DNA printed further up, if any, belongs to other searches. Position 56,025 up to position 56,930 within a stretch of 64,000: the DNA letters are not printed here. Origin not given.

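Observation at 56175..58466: Three divergent ~180-aa paralogs with a conserved CxxCG motif, adjacent to a tyrosine recombinase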

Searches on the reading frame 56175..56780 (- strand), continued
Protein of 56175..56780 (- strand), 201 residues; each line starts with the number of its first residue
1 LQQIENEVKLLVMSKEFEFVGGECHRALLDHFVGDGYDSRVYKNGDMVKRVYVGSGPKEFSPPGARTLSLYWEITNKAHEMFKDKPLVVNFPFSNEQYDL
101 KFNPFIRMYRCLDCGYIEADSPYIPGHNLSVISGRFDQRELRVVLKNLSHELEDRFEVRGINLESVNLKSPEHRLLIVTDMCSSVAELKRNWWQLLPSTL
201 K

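Call 35: find_encoding_contigs(protein=P0009, flank=8000)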
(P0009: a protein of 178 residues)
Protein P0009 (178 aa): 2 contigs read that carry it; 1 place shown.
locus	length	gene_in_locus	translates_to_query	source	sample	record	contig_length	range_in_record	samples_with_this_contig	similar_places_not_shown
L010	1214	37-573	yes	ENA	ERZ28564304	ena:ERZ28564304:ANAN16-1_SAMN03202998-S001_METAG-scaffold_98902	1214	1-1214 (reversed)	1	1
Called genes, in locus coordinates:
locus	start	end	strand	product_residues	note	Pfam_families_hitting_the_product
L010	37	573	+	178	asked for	-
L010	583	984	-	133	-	PF07883:Cupin_2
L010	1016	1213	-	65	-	?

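Call 36: list_cluster_members(proteins=[P0009, P0012, P0020, P0031, P0045, P0060, P0080, P0099, P0120, P0150])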
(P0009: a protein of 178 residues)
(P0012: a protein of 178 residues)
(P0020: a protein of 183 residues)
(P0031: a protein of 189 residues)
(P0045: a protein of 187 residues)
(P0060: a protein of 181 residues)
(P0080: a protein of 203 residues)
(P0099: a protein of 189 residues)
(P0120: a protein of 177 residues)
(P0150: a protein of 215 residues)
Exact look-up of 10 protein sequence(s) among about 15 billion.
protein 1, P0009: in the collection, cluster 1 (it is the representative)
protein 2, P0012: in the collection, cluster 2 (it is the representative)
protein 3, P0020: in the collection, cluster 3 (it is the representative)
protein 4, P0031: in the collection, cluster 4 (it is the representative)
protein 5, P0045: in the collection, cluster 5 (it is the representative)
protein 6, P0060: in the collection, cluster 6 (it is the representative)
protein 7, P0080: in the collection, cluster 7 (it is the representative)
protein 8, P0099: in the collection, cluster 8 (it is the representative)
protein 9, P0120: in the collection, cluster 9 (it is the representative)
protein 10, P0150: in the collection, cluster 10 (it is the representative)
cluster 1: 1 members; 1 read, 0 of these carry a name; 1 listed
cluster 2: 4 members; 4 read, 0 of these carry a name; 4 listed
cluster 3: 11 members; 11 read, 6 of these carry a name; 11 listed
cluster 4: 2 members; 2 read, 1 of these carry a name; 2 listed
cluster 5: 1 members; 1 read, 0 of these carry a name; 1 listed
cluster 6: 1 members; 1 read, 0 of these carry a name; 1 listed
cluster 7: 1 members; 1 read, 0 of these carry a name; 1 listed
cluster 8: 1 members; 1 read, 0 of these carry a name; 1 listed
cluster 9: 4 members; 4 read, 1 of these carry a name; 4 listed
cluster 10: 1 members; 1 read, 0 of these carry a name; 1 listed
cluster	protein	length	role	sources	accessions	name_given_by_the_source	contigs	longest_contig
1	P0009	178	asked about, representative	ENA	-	-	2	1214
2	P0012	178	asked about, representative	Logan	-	-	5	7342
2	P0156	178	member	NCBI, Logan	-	-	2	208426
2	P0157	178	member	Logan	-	-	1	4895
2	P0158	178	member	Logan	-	-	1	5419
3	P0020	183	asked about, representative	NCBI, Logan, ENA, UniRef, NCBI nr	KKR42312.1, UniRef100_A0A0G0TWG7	MAG: hypothetical protein UT76_C0023G0002 [Candidatus Woesebacteria bacterium ... | Uncharacterized protein n=1 Tax=Candidatus Woesebacteria bacterium GW2011_GWB1_40_12 ...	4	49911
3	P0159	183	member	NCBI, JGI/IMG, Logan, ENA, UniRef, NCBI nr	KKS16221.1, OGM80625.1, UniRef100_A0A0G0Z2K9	MAG: hypothetical protein UU74_C0046G0005 [Candidatus Woesebacteria bacterium ... | Uncharacterized protein n=2 Tax=Candidatus Woeseibacteriota TaxID=1752722 ...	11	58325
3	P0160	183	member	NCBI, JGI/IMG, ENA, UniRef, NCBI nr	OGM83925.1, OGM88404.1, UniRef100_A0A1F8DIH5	hypothetical protein A2434_00980 [Candidatus Woesebacteria bacterium RIFOXYC1_FULL_41_14] | Uncharacterized protein n=1 Tax=Candidatus Woesebacteria bacterium RIFOXYD1_FULL_41_28 ... | MAG: hypothetical protein A2434_00980 [Candidatus Woesebacteria bacterium ...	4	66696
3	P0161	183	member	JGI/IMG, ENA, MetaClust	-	\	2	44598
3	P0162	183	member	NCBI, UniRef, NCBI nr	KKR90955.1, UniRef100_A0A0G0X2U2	MAG: hypothetical protein UU39_C0003G0005 [Candidatus Woesebacteria bacterium ... | Uncharacterized protein n=1 Tax=Candidatus Woesebacteria bacterium GW2011_GWD1_41_12 ...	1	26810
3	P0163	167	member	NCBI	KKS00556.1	MAG: hypothetical protein UU51_C0005G0001, partial [Microgenomates group bacterium ...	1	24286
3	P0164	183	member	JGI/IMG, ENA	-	-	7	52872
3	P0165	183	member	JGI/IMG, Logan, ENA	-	-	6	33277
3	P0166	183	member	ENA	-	-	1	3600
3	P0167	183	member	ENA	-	-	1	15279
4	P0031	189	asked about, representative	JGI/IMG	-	hypothetical protein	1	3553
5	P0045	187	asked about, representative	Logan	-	-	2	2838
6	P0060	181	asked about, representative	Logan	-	-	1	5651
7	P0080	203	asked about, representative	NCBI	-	-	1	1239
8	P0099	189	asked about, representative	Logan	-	-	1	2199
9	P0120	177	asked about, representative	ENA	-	-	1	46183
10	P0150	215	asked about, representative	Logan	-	-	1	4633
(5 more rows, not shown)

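Call 37: find_encoding_contigs(protein=P0160, flank=7000, max_places=3)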
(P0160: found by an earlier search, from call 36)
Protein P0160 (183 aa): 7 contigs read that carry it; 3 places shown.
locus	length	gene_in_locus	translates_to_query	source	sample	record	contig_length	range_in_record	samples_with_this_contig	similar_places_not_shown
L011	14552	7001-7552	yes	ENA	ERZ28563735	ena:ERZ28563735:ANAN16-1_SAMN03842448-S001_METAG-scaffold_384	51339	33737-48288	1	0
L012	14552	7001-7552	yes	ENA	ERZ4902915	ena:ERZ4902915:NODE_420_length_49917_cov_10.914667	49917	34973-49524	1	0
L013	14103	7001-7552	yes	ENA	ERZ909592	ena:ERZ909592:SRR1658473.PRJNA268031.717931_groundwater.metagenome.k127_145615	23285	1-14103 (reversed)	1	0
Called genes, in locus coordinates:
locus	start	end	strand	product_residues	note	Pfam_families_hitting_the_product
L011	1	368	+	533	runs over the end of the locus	PF00999:Na_H_Exchanger, PF02254:TrkA_N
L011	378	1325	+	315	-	-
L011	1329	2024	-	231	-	PF07719:TPR_2 (faint), PF14559:TPR_19 (weak)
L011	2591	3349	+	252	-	PF20772:TACO1_YebC_N, PF01709:Transcrip_reg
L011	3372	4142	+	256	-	PF18900:DUF5656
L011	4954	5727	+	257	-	PF06941:NT5C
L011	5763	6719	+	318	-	PF02899:Phage_int_SAM_1, PF00589:Phage_integrase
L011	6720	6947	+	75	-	-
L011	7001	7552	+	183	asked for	-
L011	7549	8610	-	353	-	PF00438:S-AdoMet_synt_N, PF02772:S-AdoMet_synt_M, PF02773:S-AdoMet_synt_C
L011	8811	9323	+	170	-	-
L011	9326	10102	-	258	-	PF04402:SIMPL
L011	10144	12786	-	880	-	PF00521:DNA_topoisoIV, PF03989:DNA_gyraseA_C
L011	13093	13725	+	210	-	-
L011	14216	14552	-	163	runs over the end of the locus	-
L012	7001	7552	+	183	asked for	-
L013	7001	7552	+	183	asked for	-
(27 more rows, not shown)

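Call 38: find_encoding_contigs(protein=P0156, flank=7000, max_places=3)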
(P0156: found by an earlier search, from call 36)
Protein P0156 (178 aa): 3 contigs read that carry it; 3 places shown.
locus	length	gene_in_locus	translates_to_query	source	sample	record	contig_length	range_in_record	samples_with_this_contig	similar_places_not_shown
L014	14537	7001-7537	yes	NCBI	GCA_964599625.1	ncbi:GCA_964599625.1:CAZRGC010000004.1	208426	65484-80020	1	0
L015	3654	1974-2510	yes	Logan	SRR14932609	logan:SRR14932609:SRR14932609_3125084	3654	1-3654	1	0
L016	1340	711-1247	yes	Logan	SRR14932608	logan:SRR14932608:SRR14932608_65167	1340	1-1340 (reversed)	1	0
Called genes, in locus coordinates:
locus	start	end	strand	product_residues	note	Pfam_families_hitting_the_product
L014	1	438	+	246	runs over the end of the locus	PF20772:TACO1_YebC_N, PF01709:Transcrip_reg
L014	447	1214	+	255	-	PF18900:DUF5656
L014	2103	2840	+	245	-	-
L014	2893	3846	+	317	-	PF02899:Phage_int_SAM_1, PF13102:Phage_int_SAM_5 (faint), PF13495:Phage_int_SAM_4 (faint), PF00589:Phage_integrase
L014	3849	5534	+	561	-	-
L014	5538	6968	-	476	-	-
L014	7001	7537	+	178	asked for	-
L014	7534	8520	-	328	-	-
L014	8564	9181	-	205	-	-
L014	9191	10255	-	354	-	PF00438:S-AdoMet_synt_N, PF02772:S-AdoMet_synt_M, PF02773:S-AdoMet_synt_C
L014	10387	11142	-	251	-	-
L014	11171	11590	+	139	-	-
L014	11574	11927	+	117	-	-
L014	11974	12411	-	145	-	-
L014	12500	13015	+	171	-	-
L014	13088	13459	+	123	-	PF07883:Cupin_2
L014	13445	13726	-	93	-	-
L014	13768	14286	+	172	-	-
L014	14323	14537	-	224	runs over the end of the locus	PF01476:LysM, PF03734:YkuD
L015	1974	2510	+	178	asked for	-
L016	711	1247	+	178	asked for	-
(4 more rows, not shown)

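Call 39: find_encoding_contigs(protein=P0120, flank=7000, max_places=3)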
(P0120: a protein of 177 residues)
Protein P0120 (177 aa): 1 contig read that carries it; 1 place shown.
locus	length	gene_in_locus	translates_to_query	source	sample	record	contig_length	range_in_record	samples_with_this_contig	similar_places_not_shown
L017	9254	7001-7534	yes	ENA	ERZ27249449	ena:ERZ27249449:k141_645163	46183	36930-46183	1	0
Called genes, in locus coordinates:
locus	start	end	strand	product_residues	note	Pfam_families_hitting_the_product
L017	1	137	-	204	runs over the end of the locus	PF01564:Spermine_synth (weak), PF13649:Methyltransf_25 (weak)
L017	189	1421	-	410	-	PF02403:Seryl_tRNA_N, PF00587:tRNA-synt_2b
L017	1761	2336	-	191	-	-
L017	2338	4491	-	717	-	PF01336:tRNA_anti-codon, PF00152:tRNA-synt_2, PF03483:B3_4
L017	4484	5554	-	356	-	PF04389:Peptidase_M28 (faint), PF05343:Peptidase_M42 (faint), PF01546:Peptidase_M20, PF07687:M20_dimer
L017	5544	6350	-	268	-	-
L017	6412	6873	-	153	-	PF03449:GreA_GreB_N, PF01272:GreA_GreB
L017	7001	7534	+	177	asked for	-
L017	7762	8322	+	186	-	-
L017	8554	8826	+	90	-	-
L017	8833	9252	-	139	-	?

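Call 42: search_protein_families(library=pfam, proteins=[L014:3849-5534:+, L014:5538-6968:-, L014:7534-8520:-, L014:8564-9181:-, L011:6720-6947:+, L017:7762-8322:+], max_evalue=0.1)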
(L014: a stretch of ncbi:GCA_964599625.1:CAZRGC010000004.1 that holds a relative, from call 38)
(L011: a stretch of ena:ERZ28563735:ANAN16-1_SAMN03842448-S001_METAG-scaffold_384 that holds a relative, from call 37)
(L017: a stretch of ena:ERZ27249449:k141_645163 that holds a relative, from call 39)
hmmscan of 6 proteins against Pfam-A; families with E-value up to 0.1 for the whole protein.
L014:3849-5534:+ (561 aa): 1 family
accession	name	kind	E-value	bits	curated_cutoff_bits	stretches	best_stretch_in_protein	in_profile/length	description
PF07737.17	ATLF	-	0.00034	20.8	27.4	1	421-511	100-192/193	Anthrax toxin lethal factor, N- and C-terminal domain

L014:5538-6968:- (476 aa): 1 family
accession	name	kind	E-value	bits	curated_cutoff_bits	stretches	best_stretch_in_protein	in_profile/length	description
PF25760.1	Phage_RB18_ORF43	-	0.072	13.4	27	0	320-360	22-63/69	Phage RB18 ORF43.1 protein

L014:7534-8520:- (328 aa): 0 families

L014:8564-9181:- (205 aa): 1 family
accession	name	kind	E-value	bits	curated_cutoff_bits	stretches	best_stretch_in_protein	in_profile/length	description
PF06616.17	BsuBI_PstI_RE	-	0.095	12.6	27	0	108-191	12-97/154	BsuBI/PstI restriction endonuclease domain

L011:6720-6947:+ (75 aa): 0 families

L017:7762-8322:+ (186 aa): 1 family
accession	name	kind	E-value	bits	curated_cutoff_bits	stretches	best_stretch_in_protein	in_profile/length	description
PF06455.17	NADH5_C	-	0.01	15.9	28.2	1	14-97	31-112/181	NADH dehydrogenase subunit 5 C-terminus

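Call 46: search_protein_families(library=padloc, proteins=[window:56175-56744:-], max_evalue=0.1)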
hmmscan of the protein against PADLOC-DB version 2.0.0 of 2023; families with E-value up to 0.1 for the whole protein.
window:56175-56744:- (189 aa): 0 families

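Call 47: search_protein_families(library=phrogs, proteins=[window:56175-56744:-], max_evalue=0.1)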
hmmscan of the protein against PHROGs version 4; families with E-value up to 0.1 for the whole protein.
window:56175-56744:- (189 aa): 0 families

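Call 52: list_cluster_members(proteins=[P0048, P0054, P0082, P0064, P0057, P0103, P0104, P0040, P0049, P0087])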
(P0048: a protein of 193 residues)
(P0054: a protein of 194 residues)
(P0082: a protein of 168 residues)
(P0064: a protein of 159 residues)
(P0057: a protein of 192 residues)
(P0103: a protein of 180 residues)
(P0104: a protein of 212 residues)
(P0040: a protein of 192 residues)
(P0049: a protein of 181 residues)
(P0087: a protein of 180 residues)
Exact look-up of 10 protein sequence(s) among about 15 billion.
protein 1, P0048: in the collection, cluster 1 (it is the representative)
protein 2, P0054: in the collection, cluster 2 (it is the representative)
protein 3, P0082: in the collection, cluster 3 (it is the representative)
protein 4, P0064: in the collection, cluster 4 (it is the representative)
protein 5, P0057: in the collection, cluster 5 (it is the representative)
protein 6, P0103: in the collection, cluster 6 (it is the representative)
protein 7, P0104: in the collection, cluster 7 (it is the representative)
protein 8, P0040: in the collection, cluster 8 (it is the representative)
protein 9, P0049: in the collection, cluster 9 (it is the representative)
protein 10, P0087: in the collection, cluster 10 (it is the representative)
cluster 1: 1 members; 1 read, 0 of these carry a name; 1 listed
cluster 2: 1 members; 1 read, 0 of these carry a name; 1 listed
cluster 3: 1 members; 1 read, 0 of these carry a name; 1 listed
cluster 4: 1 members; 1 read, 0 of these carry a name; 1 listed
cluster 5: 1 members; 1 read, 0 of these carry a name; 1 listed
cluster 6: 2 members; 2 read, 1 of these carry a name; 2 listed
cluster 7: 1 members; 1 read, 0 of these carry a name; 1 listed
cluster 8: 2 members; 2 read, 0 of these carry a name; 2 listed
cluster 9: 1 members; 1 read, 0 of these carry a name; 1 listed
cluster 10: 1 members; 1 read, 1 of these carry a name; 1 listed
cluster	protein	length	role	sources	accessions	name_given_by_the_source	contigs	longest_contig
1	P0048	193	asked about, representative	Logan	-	-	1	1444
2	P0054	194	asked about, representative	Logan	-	-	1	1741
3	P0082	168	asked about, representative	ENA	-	-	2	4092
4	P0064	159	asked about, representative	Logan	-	-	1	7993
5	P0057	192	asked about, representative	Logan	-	-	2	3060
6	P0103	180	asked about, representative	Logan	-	-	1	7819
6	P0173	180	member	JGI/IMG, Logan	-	hypothetical protein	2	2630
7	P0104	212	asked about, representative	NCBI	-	-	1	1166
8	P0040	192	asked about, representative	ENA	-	-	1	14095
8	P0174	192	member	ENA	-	-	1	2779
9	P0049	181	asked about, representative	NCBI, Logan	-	-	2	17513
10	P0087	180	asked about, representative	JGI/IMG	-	hypothetical protein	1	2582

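Call 53: find_encoding_contigs(protein=P0049, flank=6000, max_places=2)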
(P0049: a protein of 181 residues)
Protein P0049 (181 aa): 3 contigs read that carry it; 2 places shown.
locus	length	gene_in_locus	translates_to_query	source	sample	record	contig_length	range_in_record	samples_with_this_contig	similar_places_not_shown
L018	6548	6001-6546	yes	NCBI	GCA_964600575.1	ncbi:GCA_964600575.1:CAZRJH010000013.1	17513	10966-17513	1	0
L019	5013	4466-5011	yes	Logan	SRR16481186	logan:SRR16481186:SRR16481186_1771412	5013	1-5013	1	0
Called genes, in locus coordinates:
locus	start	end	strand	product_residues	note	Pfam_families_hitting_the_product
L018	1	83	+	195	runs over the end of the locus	PF13420:Acetyltransf_4 (faint), PF00583:Acetyltransf_1, PF13673:Acetyltransf_10 (faint), PF13508:Acetyltransf_7 (weak)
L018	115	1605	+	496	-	PF02074:Peptidase_M32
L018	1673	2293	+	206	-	-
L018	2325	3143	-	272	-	-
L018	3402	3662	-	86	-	-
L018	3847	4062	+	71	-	PF12728:HTH_17, PF13411:MerR_1, PF00376:MerR (weak)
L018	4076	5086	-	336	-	-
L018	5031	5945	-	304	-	-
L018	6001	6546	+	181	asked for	?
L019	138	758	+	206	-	-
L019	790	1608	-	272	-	-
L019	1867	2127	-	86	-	-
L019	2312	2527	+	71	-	PF12728:HTH_17, PF13411:MerR_1, PF00376:MerR (weak)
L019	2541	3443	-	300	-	-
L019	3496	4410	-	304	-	-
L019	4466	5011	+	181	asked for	?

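Call 54: find_encoding_contigs(protein=P0040, flank=6000, max_places=2)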
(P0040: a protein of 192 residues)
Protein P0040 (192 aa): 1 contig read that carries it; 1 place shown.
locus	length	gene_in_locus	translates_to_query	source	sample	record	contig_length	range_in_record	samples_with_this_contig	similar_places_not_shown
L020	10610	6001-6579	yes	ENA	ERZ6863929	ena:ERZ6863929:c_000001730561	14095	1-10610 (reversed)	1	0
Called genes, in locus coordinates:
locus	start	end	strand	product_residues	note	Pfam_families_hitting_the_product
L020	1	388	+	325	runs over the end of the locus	-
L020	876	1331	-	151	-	-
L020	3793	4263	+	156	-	PF00961:LAGLIDADG_1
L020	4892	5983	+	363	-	PF13509:S1_2 (faint), PF23459:S1_RRP5 (faint), PF00575:S1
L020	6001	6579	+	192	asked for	-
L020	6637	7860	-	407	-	PF00154:RecA_N, PF13481:AAA_25, PF03796:DnaB_C (weak), PF06745:ATPase, PF08423:Rad51 (weak), PF13541:ChlI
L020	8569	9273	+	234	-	PF04203:Sortase (weak)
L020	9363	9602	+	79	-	-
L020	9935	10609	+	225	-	?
